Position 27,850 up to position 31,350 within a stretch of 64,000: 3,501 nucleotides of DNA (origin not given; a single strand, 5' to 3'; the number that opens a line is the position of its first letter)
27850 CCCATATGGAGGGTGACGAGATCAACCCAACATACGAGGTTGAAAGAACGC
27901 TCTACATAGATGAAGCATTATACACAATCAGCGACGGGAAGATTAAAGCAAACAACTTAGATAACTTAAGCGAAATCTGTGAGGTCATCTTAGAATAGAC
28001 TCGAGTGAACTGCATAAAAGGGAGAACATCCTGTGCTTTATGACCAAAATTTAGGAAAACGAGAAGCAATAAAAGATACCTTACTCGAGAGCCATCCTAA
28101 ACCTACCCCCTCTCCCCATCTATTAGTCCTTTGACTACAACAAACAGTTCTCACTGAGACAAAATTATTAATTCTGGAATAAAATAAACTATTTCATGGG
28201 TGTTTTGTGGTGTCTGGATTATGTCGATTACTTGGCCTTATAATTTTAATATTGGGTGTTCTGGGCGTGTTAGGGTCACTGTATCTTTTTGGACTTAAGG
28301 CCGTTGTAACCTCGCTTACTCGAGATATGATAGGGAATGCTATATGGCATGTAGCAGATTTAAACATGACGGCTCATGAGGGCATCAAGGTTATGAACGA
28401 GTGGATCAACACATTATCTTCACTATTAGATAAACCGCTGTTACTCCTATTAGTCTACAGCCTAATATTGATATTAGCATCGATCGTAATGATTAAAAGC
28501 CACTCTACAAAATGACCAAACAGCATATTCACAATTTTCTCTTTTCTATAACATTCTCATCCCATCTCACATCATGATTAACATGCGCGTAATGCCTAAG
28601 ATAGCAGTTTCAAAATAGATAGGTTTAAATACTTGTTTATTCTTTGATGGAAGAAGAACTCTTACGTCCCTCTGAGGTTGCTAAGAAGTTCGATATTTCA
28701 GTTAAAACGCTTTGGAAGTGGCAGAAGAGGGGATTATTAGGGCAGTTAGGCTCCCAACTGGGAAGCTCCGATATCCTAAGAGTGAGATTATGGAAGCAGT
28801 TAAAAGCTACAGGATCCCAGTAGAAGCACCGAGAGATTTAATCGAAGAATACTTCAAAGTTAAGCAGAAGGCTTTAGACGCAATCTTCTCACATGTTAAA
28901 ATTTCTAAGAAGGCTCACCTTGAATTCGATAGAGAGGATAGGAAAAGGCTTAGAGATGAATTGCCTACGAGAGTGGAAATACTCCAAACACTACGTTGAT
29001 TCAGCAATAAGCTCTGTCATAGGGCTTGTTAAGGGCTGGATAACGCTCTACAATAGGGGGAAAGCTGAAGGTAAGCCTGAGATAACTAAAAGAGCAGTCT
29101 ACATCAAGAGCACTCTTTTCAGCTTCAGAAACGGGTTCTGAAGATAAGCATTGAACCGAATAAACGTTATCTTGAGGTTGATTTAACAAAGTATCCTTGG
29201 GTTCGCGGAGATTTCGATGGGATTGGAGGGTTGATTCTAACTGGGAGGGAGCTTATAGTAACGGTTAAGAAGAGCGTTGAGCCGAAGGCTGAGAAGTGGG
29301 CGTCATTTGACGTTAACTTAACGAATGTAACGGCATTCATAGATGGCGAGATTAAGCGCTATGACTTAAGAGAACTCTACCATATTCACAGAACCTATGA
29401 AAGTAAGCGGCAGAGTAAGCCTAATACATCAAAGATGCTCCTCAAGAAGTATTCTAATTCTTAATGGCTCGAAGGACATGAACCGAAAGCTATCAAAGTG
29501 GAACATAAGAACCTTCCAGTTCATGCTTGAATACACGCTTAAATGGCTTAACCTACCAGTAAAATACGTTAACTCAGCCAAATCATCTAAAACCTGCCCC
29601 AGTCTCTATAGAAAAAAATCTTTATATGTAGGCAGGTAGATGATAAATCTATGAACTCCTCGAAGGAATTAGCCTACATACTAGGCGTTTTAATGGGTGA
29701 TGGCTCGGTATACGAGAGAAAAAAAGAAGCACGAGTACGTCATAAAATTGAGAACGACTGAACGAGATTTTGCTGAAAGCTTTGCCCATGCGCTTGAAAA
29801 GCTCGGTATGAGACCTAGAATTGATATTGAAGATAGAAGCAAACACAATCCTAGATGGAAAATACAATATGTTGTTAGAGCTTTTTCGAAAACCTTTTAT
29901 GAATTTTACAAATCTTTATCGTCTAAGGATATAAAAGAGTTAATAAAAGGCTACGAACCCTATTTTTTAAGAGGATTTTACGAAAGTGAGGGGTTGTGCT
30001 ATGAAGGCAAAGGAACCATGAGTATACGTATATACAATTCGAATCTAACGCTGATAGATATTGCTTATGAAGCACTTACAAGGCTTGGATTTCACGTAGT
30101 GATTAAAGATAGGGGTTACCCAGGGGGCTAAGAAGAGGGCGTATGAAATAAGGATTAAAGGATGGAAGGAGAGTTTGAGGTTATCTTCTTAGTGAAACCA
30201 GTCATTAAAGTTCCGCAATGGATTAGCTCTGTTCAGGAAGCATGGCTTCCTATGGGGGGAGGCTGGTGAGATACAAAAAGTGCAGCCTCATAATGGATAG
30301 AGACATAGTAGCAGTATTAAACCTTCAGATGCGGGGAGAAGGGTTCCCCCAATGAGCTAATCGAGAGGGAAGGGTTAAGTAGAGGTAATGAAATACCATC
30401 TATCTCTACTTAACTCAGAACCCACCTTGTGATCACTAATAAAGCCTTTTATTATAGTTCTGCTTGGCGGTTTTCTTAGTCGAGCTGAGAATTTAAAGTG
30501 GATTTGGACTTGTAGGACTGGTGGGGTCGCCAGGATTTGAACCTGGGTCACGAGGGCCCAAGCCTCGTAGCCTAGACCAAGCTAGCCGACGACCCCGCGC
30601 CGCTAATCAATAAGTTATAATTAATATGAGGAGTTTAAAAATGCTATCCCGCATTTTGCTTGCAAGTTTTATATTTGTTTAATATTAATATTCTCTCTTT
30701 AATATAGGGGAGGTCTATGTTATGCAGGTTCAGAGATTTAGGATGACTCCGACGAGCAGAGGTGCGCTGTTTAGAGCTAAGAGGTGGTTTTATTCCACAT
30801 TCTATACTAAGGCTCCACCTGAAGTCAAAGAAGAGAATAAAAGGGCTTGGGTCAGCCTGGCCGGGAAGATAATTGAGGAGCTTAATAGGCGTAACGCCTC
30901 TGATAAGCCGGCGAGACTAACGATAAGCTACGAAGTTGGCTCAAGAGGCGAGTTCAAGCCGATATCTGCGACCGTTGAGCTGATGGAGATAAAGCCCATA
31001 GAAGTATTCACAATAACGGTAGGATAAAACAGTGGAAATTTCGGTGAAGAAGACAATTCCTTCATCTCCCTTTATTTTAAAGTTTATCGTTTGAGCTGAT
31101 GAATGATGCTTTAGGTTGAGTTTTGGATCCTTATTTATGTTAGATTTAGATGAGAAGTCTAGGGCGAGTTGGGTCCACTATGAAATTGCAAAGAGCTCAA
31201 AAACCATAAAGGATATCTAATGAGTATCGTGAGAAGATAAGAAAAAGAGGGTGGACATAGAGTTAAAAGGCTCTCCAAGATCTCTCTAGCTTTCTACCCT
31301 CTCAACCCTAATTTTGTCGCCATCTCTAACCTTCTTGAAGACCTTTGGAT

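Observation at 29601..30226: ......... homing-endonuclease gene nested between the two cysteines of the TnpB zinc knuckle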

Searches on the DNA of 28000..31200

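Call 6: search_rna_families(source=window, start=28000, end=31200, threshold=evalue, max_evalue=10)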
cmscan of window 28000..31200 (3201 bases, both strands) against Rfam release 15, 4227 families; matches with E-value up to 10: 2.
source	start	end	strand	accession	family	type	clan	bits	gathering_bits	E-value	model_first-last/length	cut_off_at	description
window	30522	30596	-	RF00005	tRNA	Gene; tRNA;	CL00001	56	29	1.1e-10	1-71/71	no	tRNA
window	29582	29644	-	RF04204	mir-3473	Gene; miRNA;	-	17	71.8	6.7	1-78/78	no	mir-3473 microRNA precursor family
